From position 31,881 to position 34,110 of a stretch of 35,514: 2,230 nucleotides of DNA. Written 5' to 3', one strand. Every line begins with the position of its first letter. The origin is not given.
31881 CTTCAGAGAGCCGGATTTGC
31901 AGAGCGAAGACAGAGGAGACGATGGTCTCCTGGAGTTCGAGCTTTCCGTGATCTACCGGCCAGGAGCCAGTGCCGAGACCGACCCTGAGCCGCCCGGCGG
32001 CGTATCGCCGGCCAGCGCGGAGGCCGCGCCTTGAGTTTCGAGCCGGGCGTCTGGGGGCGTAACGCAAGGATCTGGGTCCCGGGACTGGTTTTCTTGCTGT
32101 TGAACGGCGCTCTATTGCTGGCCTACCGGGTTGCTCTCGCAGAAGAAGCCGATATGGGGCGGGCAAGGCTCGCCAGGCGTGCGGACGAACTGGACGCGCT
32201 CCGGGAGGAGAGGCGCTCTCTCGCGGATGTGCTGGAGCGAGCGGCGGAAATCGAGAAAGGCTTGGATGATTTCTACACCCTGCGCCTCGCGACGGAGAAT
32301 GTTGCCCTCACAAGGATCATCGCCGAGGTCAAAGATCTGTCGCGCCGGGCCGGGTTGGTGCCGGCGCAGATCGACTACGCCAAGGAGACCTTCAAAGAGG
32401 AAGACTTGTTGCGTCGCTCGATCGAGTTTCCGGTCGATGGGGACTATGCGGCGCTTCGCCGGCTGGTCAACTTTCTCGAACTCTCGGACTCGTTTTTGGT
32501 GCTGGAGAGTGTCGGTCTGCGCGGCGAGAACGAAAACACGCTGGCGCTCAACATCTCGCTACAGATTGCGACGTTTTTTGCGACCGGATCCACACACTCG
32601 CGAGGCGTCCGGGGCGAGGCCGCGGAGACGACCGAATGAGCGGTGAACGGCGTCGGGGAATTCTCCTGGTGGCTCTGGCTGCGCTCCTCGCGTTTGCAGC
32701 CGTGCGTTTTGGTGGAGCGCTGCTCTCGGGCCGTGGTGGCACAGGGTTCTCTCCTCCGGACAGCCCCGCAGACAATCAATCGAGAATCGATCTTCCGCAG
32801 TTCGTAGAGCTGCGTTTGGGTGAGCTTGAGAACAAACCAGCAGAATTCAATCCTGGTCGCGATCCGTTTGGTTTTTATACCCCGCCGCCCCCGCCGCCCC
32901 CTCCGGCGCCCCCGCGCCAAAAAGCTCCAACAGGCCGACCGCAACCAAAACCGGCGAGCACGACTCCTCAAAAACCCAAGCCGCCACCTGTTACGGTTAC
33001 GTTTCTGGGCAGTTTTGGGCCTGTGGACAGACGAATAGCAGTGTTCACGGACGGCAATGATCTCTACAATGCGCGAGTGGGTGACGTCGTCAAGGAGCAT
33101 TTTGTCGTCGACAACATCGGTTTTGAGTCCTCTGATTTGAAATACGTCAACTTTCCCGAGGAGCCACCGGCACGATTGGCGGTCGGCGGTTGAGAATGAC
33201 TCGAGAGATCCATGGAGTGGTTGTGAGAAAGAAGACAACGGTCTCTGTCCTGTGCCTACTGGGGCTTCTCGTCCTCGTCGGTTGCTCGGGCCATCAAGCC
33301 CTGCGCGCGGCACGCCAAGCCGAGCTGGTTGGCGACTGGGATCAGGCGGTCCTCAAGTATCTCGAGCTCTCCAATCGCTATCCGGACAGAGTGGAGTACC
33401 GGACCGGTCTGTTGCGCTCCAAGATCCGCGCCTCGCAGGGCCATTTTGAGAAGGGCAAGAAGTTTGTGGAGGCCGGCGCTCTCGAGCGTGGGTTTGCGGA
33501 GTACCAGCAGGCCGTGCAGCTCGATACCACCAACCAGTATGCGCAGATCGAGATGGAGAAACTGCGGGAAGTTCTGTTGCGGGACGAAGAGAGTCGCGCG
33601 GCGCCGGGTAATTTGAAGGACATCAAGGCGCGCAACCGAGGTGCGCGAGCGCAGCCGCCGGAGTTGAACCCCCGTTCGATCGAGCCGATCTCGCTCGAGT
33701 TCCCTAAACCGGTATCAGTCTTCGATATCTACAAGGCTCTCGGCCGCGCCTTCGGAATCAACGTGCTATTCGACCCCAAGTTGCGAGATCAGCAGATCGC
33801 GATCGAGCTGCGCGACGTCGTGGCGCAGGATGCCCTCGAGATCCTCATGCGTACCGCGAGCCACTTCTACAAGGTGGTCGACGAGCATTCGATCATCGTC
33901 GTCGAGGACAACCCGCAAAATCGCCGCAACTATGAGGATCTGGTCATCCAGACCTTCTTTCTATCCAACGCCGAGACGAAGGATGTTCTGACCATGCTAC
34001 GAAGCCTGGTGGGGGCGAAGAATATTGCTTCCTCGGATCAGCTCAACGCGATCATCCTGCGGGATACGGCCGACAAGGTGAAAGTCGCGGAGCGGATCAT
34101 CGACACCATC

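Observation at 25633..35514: ECF-sigma-headed type IV-filament machine with hybrid T4P/T2SS composition and two secretin-family genes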

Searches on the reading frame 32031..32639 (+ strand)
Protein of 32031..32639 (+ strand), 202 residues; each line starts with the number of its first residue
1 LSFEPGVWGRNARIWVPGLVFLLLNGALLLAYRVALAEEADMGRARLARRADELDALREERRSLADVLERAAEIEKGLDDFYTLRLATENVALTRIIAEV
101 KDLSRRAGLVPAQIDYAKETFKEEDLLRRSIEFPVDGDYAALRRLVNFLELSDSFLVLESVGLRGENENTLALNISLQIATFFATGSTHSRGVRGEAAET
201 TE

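Call 5: search_protein_families(library=pfam, proteins=[window:32031-32639:+], max_evalue=0.01)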
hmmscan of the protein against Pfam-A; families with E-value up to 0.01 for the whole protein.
window:32031-32639:+ (202 aa): 0 families

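Call 6: search_protein_families(library=ncbifam, proteins=[window:32031-32639:+], max_evalue=0.01)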
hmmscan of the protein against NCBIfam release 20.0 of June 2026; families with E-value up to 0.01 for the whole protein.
window:32031-32639:+ (202 aa): 1 family
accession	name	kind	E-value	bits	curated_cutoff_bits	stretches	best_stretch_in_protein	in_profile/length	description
NF040576.1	T2SS_GspM_XpsM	equivalog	4.5e-05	23.2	60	1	13-182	1-177/180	type II secretion system protein GspM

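Call 52: search_solved_structures(query=A6, max_evalue=10)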
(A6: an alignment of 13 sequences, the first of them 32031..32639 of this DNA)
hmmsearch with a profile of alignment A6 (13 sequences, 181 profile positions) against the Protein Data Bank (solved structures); distinct sequences matched with E-value up to 10: 3.
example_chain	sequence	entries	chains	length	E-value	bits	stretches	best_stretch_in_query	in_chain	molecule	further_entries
3n4x_A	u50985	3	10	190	0.75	12.9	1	18-77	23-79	Monopolin complex subunit CSM1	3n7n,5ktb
2izo_A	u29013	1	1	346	4.2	10.4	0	74-104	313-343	FLAP STRUCTURE-SPECIFIC ENDONUCLEASE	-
8bhf_n1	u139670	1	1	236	5.2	10.2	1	34-100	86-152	CCR4-NOT transcription complex subunit 3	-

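Call 54: search_protein_families(library=pfam, alignment_id=A6, max_evalue=1)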
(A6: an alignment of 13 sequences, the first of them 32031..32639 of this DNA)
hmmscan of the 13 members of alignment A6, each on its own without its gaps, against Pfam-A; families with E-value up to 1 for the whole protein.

A. member 1, window:32031-32639:+ (202 aa): 3 families
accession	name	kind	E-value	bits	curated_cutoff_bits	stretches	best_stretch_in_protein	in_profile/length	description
PF10741.14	T2SSM_b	-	0.075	13.4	21.7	1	85-180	8-108/111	Type II secretion system (T2SS), protein M subtype b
PF07426.16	Dynactin_p22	-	0.11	12.7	25.2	1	46-107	34-96/168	Dynactin subunit p22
PF15566.12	Imm32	-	0.25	11.8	27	0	58-77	8-25/54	Immunity protein 32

B. families by the number of members that match (of 13 scanned): 30 families (the first 25 are shown)
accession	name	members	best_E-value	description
PF04350.18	PilO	7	0.00011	Pilus assembly protein, PilO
PF10741.14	T2SSM_b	6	0.0011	Type II secretion system (T2SS), protein M subtype b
PF04977.20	DivIC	2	0.016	Septum formation initiator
PF01047.28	MarR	2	0.027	MarR family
PF07426.16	Dynactin_p22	2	0.094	Dynactin subunit p22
PF12693.12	GspL_C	1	0.00098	GspL periplasmic domain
PF12840.13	HTH_20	1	0.012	Helix-turn-helix domain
PF00376.29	MerR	1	0.012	MerR family regulatory protein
PF04612.17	T2SSM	1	0.02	Type II secretion system (T2SS), protein M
PF06708.16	DUF1195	1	0.021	Protein of unknown function (DUF1195)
PF08317.16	Spc7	1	0.021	Spc7 kinetochore protein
PF11887.13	Mce4_CUP1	1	0.023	Cholesterol uptake porter CUP1 of Mce4, putative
PF21773.2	ODAD1_CC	1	0.028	ODAD1 central coiled coil region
PF13335.12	Mg_chelatase_C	1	0.03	Magnesium chelatase, subunit ChlI C-terminal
PF14389.11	Lzipper-MIP1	1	0.041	Leucine-zipper of ternary complex factor MIP1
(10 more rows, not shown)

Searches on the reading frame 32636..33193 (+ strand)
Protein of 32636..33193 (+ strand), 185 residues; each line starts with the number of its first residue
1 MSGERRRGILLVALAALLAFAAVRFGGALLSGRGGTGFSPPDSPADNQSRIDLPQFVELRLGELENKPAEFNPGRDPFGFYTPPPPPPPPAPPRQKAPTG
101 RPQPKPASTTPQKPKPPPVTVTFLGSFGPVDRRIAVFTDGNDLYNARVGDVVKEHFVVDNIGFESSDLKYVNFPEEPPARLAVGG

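Call 5: search_protein_families(library=pfam, proteins=[window:32636-33193:+], max_evalue=0.01)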
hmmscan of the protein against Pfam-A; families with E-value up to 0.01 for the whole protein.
window:32636-33193:+ (185 aa): 0 families

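Call 6: search_protein_families(library=ncbifam, proteins=[window:32636-33193:+], max_evalue=0.01)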
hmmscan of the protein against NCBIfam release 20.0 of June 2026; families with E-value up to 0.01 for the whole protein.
window:32636-33193:+ (185 aa): 0 families

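Call 9: find_encoding_contigs(protein=window:32636-33193:+, flank=10000, max_places=6)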
Protein window:32636-33193:+ (185 aa): 1 contig read that carries it; 1 place shown.
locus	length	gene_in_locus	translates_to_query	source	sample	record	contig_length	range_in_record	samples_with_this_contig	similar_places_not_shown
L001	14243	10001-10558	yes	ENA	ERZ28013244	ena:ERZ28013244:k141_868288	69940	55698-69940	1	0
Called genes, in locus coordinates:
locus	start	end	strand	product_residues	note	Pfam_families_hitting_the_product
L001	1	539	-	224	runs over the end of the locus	PF03279:Lip_A_acyltrans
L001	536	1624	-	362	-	PF02606:LpxK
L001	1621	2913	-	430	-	PF04413:Glycos_transf_N, PF00534:Glycos_transf_1 (weak)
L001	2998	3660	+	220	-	PF07638:Sigma70_ECF (weak), PF04542:Sigma70_r2, PF08281:Sigma70_r4_2, PF04545:Sigma70_r4 (faint), PF22233:PhyR_sigma-like (weak)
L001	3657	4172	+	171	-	-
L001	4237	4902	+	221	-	PF03958:Secretin_N (weak)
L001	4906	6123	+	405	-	PF00482:T2SSF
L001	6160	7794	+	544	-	PF05157:MshEN, PF00437:T2SSE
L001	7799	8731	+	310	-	-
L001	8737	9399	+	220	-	-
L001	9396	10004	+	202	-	-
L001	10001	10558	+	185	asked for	-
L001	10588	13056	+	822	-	PF03958:Secretin_N (weak), PF00263:Secretin, PF00963:Cohesin (weak)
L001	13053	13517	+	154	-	-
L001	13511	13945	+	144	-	PF07963:N_methyl (weak)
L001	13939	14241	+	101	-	?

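Call 13: search_protein_families(library=ncbifam, proteins=[L001:13053-13517:+, L001:13511-13945:+, L001:13939-14241:+, L001:10561-13056:+], max_evalue=0.01)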
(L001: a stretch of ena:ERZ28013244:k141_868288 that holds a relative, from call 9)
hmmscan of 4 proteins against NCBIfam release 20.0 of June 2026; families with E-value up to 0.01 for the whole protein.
L001:13053-13517:+ (154 aa): 6 families
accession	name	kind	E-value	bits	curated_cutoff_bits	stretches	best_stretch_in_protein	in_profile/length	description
TIGR01710.1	typeII_sec_gspG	equivalog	9.1e-07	29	88.85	1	9-116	2-96/134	type II secretion system major pseudopilin GspG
NF007862.0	PRK10574.1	equivalog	1.4e-05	25.2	138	1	7-80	4-76/145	prepilin peptidase-dependent pilin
NF041775.1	typeIV_PilA_Myxo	equivalog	3.4e-05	23.9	400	1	6-52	9-55/214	type IV pilin protein PilA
TIGR02532.1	IV_pilin_GFxxxE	domain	7.9e-05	22.3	16.3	1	9-30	3-24/24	prepilin-type N-terminal cleavage/methylation domain-containing protein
TIGR01708.2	typeII_sec_gspH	equivalog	0.0025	17.9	80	1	9-59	3-50/169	type II secretion system minor pseudopilin GspH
NF041013.1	T4P_ComGE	equivalog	0.0065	16.5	49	1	9-47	5-43/83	competence type IV pilus minor pilin ComGE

L001:13511-13945:+ (144 aa): 7 families
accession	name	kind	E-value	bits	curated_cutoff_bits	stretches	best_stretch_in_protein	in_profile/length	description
TIGR01710.1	typeII_sec_gspG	equivalog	7.6e-14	51.9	88.85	1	13-91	2-95/134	type II secretion system major pseudopilin GspG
NF041775.1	typeIV_PilA_Myxo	equivalog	1.3e-09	38.3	400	1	11-70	10-69/214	type IV pilin protein PilA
TIGR02532.1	IV_pilin_GFxxxE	domain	5.7e-07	29.1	16.3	1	12-34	2-24/24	prepilin-type N-terminal cleavage/methylation domain-containing protein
NF007862.0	PRK10574.1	equivalog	7.2e-07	29.4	138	1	12-45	5-38/145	prepilin peptidase-dependent pilin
NF040999.1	pilin_ComGC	equivalog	7.4e-07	29.3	75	1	12-84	2-73/84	competence type IV pilus major pilin ComGC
TIGR01708.2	typeII_sec_gspH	equivalog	9.4e-07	29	80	1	12-46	2-38/169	type II secretion system minor pseudopilin GspH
NF041013.1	T4P_ComGE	equivalog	0.0015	18.6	49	1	13-48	5-40/83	competence type IV pilus minor pilin ComGE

L001:13939-14241:+ (101 aa): 2 families
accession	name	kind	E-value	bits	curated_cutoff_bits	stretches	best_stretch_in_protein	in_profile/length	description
NF041775.1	typeIV_PilA_Myxo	equivalog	0.0028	17.7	400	1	17-56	8-47/214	type IV pilin protein PilA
NF007800.0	PRK10506.1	equivalog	0.003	17.4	158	1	17-77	6-66/163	prepilin peptidase-dependent protein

L001:10561-13056:+ (831 aa): 10 families
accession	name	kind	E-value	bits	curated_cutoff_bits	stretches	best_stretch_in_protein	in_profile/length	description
TIGR02517.1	type_II_gspD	equivalog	1.3e-49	169.2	351.35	2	354-544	402-593/600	type II secretion system secretin GspD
TIGR02515.1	IV_pilus_PilQ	subfamily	1.3e-35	123.3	284.35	2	374-541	268-427/428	type IV pilus secretin PilQ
NF010083.0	PRK13568.1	equivalog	1.4e-27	96.5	554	2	377-542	262-418/419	DNA uptake porin HofQ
TIGR02519.1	pilus_MshL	equivalog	1.2e-26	93.4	250.2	1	308-541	33-290/290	pilus (MSHA type) biogenesis protein MshL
TIGR02516.1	type_III_yscC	equivalog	7.3e-22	77.5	238.45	1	277-542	201-462/463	type III secretion system outer membrane ring subunit SctC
NF007851.2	PRK10560.1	exception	2.9e-18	65.9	598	1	249-543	117-411/412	DNA uptake porin HofQ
NF042912.1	Amuc_1098_fam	equivalog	9.3e-13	47.1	750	1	469-541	724-796/805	Amuc_1098 family type IV pilus outer membrane protein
NF011873.0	PRK15346.1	equivalog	1e-10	41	524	1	276-526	237-479/499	EscC/YscC/HrcC family type III secretion system outer membrane ring protein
NF040658.1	Myxo_OME_TraC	equivalog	6.5e-05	21.8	500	1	12-125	13-127/602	outer membrane exchange accessory lipoprotein TraC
TIGR02520.1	pilus_B_mal_scr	equivalog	0.00037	19.2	287.65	1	433-538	404-511/513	PilN family type IVB pilus formation outer membrane protein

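Call 14: search_protein_families(library=pfam, proteins=[L001:13053-13517:+, L001:13511-13945:+, L001:13939-14241:+, L001:10561-13056:+], max_evalue=0.05)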
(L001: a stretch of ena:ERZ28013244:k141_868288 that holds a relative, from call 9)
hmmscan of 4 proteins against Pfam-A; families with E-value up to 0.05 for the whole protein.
L001:13053-13517:+ (154 aa): 1 family
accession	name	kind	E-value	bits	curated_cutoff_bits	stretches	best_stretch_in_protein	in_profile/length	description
PF07963.17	N_methyl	-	1.7e-05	24.6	21.2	1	5-30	2-27/27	Prokaryotic N-terminal methylation motif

L001:13511-13945:+ (144 aa): 2 families
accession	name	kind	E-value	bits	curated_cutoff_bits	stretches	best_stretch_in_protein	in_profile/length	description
PF07963.17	N_methyl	-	3e-06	27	21.2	1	11-34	4-27/27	Prokaryotic N-terminal methylation motif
PF08334.16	T2SSG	-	0.011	16.2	21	1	42-107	7-79/108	Type II secretion system (T2SS), protein G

L001:13939-14241:+ (101 aa): 2 families
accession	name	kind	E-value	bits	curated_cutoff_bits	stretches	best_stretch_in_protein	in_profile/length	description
PF04932.20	Wzy_C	-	0.017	15.3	31.7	1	11-72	31-96/149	O-Antigen ligase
PF06072.16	Herpes_US9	-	0.022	15.1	23.7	1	4-35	17-48/61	Alphaherpesvirus tegument protein US9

L001:10561-13056:+ (831 aa): 3 families
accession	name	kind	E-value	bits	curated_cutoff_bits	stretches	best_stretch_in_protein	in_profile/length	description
PF00263.26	Secretin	-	3e-42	144.5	27.5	1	374-542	2-169/169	Bacterial type II and III secretion system protein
PF03958.22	Secretin_N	-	1.7e-08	35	28.2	1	252-309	2-67/69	Bacterial type II/III secretion system short domain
PF00963.24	Cohesin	-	2e-07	31.7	24.1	1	701-818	13-138/139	Cohesin domain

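Call 27: search_solved_structures(query=L001:10561-13056:+, max_evalue=0.001)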
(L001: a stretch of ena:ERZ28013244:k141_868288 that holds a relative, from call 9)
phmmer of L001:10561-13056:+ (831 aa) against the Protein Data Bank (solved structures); distinct sequences matched with E-value up to 0.001: 22.
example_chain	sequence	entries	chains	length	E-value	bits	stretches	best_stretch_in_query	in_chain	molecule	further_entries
5wln_G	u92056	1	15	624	7.9e-20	73.9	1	279-543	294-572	Type II secretion system protein D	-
6i1x_A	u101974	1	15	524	9.7e-19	70.3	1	359-546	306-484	Type II secretion system protein D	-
5wq7_A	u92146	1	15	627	1.8e-18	69.4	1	374-546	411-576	Putative type II secretion system protein D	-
8odn_A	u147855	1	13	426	2e-18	69.2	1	371-543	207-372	RcpA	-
8jvb_A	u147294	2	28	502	2.1e-18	69.2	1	370-554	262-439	Type II and III secretion system protein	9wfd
5wq8_A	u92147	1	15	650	4.5e-17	64.8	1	370-544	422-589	Type II secretion system protein D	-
7ofh_A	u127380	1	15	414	8e-17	63.9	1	247-542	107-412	Virion export protein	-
5wq9_A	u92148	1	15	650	2.6e-16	62.2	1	370-544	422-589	Type II secretion system protein D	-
6hcg_A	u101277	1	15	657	4.9e-16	61.3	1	359-545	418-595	Type II secretion system protein D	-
9k8v_A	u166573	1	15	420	2.9e-15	58.8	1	370-544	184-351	General secretion pathway protein D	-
6i1y_A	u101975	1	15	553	4.2e-15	58.3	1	373-544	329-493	General secretion pathway protein GspD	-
5w68_A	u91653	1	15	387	7e-15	57.5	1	372-543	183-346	Putative type II secretion protein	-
5zdh_A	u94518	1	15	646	2.8e-14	55.5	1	372-543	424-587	Type II secretion system protein D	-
3jc8_Qa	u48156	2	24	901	1.1e-13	53.6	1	379-546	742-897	PilQ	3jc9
4av2_A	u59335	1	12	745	3e-13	52.1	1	375-545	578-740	TYPE IV PILUS BIOGENESIS AND COMPETENCE PROTEIN PILQ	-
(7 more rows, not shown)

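Call 50: search_solved_structures(query=A5, max_evalue=10, show_alignments=2)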
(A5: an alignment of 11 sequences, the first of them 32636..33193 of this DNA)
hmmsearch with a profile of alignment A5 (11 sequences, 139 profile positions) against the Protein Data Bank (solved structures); distinct sequences matched with E-value up to 10: 3.
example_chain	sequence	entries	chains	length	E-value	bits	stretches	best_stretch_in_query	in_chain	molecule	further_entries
9l5s_1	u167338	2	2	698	1.1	12.8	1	48-92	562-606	GPATCH1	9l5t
4v91_O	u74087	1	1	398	1.6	12.2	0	10-37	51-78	UL13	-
9njt_A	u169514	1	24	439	3.5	11.2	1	35-89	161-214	Dihydrolipoyllysine-residue succinyltransferase component of 2-oxoglutarate dehydrogenase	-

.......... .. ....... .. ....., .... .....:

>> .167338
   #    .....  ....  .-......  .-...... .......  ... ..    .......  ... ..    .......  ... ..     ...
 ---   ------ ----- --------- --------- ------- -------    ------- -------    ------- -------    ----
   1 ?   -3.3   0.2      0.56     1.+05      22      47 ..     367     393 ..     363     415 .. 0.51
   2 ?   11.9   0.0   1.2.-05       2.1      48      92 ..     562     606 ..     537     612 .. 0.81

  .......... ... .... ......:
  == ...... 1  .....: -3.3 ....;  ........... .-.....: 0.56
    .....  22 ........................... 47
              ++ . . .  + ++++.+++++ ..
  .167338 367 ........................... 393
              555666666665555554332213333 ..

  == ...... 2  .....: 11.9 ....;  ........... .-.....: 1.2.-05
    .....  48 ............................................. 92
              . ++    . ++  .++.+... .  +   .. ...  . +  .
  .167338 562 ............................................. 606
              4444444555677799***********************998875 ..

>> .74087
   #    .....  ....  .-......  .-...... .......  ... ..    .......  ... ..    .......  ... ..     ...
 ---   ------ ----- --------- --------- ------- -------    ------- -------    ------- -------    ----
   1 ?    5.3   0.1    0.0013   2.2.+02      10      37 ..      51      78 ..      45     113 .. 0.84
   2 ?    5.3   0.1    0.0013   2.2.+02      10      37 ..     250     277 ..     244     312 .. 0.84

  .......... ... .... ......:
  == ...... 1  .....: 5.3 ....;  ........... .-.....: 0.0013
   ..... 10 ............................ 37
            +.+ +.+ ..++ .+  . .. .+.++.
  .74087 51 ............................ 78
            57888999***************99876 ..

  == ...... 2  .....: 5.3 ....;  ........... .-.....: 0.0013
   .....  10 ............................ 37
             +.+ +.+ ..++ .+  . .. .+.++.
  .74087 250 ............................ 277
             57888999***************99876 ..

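Call 86: search_protein_families(library=pfam, alignment_id=A5, max_evalue=5)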
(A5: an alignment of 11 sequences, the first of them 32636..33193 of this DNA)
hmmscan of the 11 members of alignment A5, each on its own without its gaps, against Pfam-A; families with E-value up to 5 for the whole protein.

A. member 1, window:32636-33193:+ (185 aa): 0 families

B. families by the number of members that match (of 11 scanned): 5 families
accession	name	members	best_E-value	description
PF22624.1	AASDHPPT_N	1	0.035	4'-phosphopantetheinyl transferase, N-terminal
PF17628.7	IncD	1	0.14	Inclusion membrane protein D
PF15912.10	VIR_N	1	0.27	Virilizer, N-terminal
PF25659.1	YohP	1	2.8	Membrane protein YohP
PF02166.21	Androgen_recep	1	4.4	Androgen receptor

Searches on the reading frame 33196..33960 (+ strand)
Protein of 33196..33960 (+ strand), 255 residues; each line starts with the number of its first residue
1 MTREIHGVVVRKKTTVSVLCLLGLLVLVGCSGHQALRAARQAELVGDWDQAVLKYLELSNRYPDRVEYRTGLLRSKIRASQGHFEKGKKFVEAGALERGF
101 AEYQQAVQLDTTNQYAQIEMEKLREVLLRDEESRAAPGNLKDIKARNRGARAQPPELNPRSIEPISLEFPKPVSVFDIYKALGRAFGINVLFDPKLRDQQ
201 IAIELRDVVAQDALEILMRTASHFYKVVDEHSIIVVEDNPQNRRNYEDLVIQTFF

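Call 76: search_solved_structures(query=A9, max_evalue=1)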
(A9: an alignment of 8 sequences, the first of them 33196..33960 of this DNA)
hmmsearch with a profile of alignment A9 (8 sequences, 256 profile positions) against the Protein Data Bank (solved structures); distinct sequences matched with E-value up to 1: 33.
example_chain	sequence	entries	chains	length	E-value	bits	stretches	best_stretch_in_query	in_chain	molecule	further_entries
8far_A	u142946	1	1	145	8.7e-05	25.5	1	74-121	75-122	I432-1-CC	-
8cus_A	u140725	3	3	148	0.00013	24.9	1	74-120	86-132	I432-1(NaCl) Chain A | I432-1(Imd) Chain A | I432-1-X3 Chain A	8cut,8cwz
6b85_J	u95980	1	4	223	0.00053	22.9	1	74-127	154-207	TMHC4_R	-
3kd7_A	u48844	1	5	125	0.0007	22.5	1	71-113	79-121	CTPR390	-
7obi_A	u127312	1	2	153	0.00075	22.4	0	79-113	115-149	CTPR-rv4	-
8ump_A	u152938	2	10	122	0.0018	21.1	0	55-107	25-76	T33-ml35-redesigned-TPR-domain-fold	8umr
8fwd_1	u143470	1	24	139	0.0021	21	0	74-125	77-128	O43-rpxdoc-EK1_B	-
6vfi_B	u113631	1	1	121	0.0046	19.8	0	75-109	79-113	O43_dn18B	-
11kc_A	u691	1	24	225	0.0054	19.6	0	74-127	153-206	Designed nanoparticle O43-TM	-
1na0_A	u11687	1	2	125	0.0078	19.1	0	76-113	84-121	designed protein CTPR3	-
6vfj_B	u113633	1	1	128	0.0085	19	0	74-120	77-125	I53_dn5B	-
8bu0_A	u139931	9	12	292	0.012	18.4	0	51-112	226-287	Consensus tetratricopeptide repeat protein | Crystal structure of an 8-repeat consensus TPR superhelix with Zinc. | Monomer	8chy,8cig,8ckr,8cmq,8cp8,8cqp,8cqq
5hrz_A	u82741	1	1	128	0.016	18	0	77-115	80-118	TPR domain protein 1na0C3_3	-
2wqh_A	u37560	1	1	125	0.018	17.9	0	33-66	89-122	CTPR3Y3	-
6v8e_A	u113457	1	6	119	0.023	17.5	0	76-113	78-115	Designed protein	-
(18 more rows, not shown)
